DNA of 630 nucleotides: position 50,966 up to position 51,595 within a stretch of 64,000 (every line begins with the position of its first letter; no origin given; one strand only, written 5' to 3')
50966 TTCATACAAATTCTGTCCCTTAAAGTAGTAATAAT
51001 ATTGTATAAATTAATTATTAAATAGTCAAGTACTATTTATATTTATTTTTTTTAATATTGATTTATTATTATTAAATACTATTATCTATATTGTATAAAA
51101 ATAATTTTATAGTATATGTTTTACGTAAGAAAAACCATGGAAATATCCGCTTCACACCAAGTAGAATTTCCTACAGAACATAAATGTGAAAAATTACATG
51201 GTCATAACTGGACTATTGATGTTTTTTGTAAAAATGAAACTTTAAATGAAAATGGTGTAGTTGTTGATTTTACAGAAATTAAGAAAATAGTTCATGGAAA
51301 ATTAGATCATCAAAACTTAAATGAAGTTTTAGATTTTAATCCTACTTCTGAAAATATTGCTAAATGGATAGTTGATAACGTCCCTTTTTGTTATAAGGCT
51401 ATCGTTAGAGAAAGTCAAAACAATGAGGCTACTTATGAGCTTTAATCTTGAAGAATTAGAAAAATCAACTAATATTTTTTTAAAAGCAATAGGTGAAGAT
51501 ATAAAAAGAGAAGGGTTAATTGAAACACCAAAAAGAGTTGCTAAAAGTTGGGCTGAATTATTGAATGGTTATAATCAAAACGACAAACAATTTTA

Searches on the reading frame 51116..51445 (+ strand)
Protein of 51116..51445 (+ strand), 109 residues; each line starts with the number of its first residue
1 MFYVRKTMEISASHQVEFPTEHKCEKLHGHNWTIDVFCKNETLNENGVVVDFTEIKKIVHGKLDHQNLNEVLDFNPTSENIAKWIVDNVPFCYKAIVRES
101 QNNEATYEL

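Call 13: search_protein_families(library=pfam, proteins=[window:51116-51445:+])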
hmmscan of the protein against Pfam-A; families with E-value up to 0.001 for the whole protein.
window:51116-51445:+ (109 aa): 1 family
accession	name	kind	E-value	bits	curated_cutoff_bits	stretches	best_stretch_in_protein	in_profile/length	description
PF01242.24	PTPS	-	7.2e-26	91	22.4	1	4-108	2-119/121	6-pyruvoyl tetrahydropterin synthase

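Call 15: find_encoding_contigs(protein=window:51116-51445:+, flank=3000, max_places=10)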
Protein window:51116-51445:+ (109 aa): 20 contigs read that carry it; 10 places shown.
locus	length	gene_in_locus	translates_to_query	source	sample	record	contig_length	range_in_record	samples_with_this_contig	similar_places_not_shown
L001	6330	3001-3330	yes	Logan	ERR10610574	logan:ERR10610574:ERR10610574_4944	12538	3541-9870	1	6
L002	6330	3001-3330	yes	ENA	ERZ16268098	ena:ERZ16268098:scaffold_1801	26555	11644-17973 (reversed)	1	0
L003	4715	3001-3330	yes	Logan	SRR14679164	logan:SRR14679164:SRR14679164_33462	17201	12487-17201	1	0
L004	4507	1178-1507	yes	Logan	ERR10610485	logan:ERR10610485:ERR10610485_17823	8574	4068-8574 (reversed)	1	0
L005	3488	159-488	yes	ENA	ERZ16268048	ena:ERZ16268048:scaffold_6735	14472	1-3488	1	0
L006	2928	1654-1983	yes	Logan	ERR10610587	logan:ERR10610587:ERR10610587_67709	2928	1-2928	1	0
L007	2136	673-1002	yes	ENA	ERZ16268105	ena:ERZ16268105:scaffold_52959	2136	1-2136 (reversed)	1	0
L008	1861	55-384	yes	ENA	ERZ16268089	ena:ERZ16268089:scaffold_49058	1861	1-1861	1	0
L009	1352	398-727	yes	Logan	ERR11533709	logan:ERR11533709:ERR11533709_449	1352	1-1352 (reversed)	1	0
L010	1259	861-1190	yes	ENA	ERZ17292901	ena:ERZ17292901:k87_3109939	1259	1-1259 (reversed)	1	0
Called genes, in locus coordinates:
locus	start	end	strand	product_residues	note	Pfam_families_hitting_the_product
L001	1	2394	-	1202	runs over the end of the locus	PF13547:GTA_TIM, PF13550:Phage-tail_3, PF23666:Rcc01698_C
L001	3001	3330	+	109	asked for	PF01242:PTPS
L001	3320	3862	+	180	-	PF01227:GTP_cyclohydroI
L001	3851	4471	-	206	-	PF01545:Cation_efflux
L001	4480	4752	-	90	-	PF02583:Trns_repr_metal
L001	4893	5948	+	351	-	PF01551:Peptidase_M23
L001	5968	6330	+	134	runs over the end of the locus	PF04519:Bactofilin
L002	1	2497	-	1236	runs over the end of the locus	PF13547:GTA_TIM, PF13550:Phage-tail_3, PF23666:Rcc01698_C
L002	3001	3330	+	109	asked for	PF01242:PTPS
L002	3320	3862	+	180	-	PF01227:GTP_cyclohydroI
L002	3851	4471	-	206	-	PF01545:Cation_efflux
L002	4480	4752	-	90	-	PF02583:Trns_repr_metal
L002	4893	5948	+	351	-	PF01551:Peptidase_M23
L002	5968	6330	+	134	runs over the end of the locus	PF04519:Bactofilin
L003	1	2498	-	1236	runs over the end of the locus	PF13547:GTA_TIM, PF13550:Phage-tail_3, PF23666:Rcc01698_C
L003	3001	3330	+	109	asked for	PF01242:PTPS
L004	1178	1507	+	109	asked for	PF01242:PTPS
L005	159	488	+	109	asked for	PF01242:PTPS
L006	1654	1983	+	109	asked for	PF01242:PTPS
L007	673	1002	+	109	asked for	PF01242:PTPS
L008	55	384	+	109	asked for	PF01242:PTPS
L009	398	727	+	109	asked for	PF01242:PTPS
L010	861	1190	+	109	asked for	PF01242:PTPS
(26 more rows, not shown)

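Call 16: find_encoding_contigs(protein=window:51137-51445:+, flank=3000, max_places=10)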
Protein window:51137-51445:+ (102 aa): no gene with exactly this product is on record in the collection.

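Call 18: find_related_loci(query=window:51116-51445:+, collection=genome_contigs, flank=6000)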
Query window:51116-51445:+ (109 aa) in genome_contigs; peptide patterns used: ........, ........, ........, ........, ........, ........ (x = any residue, [..] = any of these).
106 stretches matched a pattern; 57 encode a relative of the query (tblastn E <= 1e-3); 57 distinct loci.
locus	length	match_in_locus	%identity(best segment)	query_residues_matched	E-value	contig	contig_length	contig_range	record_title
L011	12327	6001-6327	66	1-109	3e-49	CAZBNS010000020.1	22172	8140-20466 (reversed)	MAG TPA_asm: uncultured Rhizobiaceae bacterium isolate SRP192927_co3_306 genome assembly, contig: NODE_4807_length_22172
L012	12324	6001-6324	66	1-108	5e-48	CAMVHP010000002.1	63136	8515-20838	MAG TPA_asm: uncultured Rickettsiales bacterium isolate SRR8387716_bin.52_metaWRAP_v1.3_MAG genome assembly, contig: ERZ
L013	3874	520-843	65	1-108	1e-47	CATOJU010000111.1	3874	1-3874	MAG TPA_asm: uncultured Rickettsiales bacterium isolate MGG24832_1680015510 genome assembly, contig: SRR10593866_14475,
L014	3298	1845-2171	61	1-109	4e-47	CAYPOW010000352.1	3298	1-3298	MAG TPA_asm: uncultured Draconibacterium sp. isolate SRP191223_co1_1 genome assembly, contig: NODE_47202_length_3298_cov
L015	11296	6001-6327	64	1-109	1e-46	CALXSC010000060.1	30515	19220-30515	MAG: uncultured Rickettsiales bacterium isolate E20__bin249 genome assembly, contig: E20__k127_2268432, whole genome sho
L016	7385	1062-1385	64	1-108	4e-46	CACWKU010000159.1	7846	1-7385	uncultured bacterium isolate RUG10674 genome assembly, contig: RUG10674_asm_159, whole genome shotgun sequence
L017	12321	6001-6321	63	1-107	7e-46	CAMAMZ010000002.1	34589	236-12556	MAG: uncultured Bacteroidales bacterium isolate SRR5665903_bin.104_metaWRAP_v1.3_MAG genome assembly, contig: ERZ1144888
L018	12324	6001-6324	65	1-108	1e-45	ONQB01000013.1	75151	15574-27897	uncultured Prevotella sp. isolate RUG541 genome assembly, contig: scaffold_247, whole genome shotgun sequence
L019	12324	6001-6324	63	1-108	2e-45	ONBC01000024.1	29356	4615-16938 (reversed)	uncultured Prevotella sp. isolate RUG136 genome assembly, contig: scaffold_968, whole genome shotgun sequence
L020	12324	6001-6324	59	1-108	4e-45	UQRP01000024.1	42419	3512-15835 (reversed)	uncultured Prevotella sp. isolate UMGS580 genome assembly, contig: NODE_198_length_42419_cov_7.051223, whole genome shot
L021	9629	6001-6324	60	1-108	8e-45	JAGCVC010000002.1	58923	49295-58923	MAG: Alphaproteobacteria bacterium isolate RGIG10150 Yak_Rumen-4__c102473, whole genome shotgun sequence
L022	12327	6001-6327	61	1-109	6e-45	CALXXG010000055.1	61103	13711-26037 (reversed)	MAG: uncultured Rickettsiales bacterium isolate E02__bin32 genome assembly, contig: E02__k127_1991695, whole genome shot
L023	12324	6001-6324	62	1-108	1e-44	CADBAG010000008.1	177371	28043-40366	MAG: uncultured Prevotellaceae bacterium isolate RUG13783 genome assembly, contig: RUG13783_asm_8, whole genome shotgun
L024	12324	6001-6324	62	1-108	2e-44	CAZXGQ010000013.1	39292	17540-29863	MAG TPA_asm: uncultured Prevotella sp. isolate binchicken_co323_271 genome assembly, contig: NODE_748_length_39292_cov_9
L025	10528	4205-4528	62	1-108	2e-44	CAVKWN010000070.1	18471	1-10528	Lachnospiraceae bacterium isolate H07689-L1_cleanbin_000006 genome assembly, contig: Spades_H07689-L1_contig_1644, whole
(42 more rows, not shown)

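Call 28: find_homologous_proteins(query=window:51116-51445:+, max_evalue=1e-20)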
Query window:51116-51445:+ (109 aa): 148 proteins with E <= 1e-20 among 174 candidates; the best 120 are listed.
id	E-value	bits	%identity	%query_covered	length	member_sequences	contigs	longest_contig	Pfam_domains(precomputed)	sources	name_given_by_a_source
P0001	1.4e-68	246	99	100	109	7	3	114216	PF01242.25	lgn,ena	-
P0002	1.7e-66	239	95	100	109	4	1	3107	PF01242.25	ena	-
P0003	1.1e-50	188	79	94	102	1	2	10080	PF01242.25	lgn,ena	-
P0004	9.9e-48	179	68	100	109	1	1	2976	PF01242.25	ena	-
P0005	2.2e-47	177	67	99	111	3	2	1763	PF01242.25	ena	-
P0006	2.4e-46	174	69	100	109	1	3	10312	PF01242.25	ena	-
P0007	2.8e-46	174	69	100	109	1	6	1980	PF01242.25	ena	-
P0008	4.0e-46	173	68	100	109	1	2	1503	PF01242.25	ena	-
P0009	4.0e-46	173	70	100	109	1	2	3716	PF01242.25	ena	-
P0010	5.8e-46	173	69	100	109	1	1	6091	PF01242.25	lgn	-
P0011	5.9e-46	173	68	100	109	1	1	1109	PF01242.25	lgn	-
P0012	9.1e-46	172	69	100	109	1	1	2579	PF01242.25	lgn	-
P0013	1.0e-45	172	70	99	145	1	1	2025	PF01242.25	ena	-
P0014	1.5e-45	172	69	99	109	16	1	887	PF01242.25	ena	-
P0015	3.0e-45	171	69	100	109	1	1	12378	PF01242.25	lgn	-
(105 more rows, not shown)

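Call 29: find_encoding_contigs(protein=P0003, flank=4000, max_places=4)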
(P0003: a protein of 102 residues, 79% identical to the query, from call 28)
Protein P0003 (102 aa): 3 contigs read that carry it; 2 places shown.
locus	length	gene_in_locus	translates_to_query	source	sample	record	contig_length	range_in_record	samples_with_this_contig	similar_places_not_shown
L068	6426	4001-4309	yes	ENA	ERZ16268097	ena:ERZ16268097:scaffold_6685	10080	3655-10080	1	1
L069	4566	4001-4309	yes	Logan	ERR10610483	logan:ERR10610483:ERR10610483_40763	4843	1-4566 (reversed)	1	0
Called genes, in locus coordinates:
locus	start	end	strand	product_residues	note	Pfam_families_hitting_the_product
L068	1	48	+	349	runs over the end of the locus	PF00953:Glycos_transf_4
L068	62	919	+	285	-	PF02567:PhzC-PhzF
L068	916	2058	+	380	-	-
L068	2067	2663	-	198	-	PF09343:DUF2460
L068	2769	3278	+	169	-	PF01782:RimM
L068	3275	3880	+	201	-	PF06055:ExoD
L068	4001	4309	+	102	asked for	PF01242:PTPS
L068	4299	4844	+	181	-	PF01227:GTP_cyclohydroI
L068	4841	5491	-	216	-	PF01545:Cation_efflux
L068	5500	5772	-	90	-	PF02583:Trns_repr_metal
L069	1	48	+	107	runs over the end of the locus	?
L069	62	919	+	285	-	PF02567:PhzC-PhzF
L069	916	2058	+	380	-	-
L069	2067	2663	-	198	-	PF09343:DUF2460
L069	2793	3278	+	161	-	PF01782:RimM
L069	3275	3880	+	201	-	PF06055:ExoD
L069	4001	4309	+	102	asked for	PF01242:PTPS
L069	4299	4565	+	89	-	?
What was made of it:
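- Tried and rejected: The queD relative at 79% identity (L068/L069) has exoD directly upstream and no RNA (call 29).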

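Call 30: find_encoding_contigs(protein=P0002, flank=3000, max_places=3)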
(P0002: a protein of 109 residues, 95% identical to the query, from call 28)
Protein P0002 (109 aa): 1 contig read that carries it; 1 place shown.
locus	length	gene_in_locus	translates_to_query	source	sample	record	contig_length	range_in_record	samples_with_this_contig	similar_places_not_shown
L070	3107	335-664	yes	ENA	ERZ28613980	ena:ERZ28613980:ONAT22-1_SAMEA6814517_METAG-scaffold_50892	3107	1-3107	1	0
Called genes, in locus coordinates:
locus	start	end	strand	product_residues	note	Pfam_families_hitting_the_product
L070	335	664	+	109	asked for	PF01242:PTPS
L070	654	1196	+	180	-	PF01227:GTP_cyclohydroI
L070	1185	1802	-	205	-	PF01545:Cation_efflux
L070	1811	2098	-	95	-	PF02583:Trns_repr_metal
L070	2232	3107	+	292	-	?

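Call 31: find_encoding_contigs(protein=P0006, flank=4000, max_places=4)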
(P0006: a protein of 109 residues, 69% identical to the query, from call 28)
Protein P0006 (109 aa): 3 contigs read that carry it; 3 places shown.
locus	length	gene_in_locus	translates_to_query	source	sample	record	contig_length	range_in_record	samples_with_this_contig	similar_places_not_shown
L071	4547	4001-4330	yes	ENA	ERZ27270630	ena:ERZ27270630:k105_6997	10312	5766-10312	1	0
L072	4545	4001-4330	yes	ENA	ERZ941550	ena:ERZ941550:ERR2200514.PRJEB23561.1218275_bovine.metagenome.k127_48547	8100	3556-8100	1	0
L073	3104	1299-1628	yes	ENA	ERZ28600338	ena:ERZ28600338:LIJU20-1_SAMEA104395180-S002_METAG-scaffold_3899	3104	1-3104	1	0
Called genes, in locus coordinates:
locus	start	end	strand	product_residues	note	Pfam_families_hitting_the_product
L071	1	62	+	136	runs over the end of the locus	-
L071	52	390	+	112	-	-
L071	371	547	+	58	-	-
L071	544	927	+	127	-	PF08291:Peptidase_M15_3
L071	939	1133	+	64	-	-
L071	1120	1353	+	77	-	-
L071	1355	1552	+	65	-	-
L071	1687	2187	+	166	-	PF02195:ParB_N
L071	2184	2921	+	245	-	-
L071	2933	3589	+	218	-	PF00733:Asn_synthase (weak), PF01171:ATP_bind_3 (weak), PF02568:ThiI (weak), PF06508:QueC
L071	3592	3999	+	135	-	PF21818:DUF6884, PF03883:H2O2_YaaD (weak)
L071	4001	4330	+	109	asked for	PF01242:PTPS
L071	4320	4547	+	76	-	?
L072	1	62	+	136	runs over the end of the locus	-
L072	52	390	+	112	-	-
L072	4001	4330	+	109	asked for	PF01242:PTPS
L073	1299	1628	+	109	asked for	PF01242:PTPS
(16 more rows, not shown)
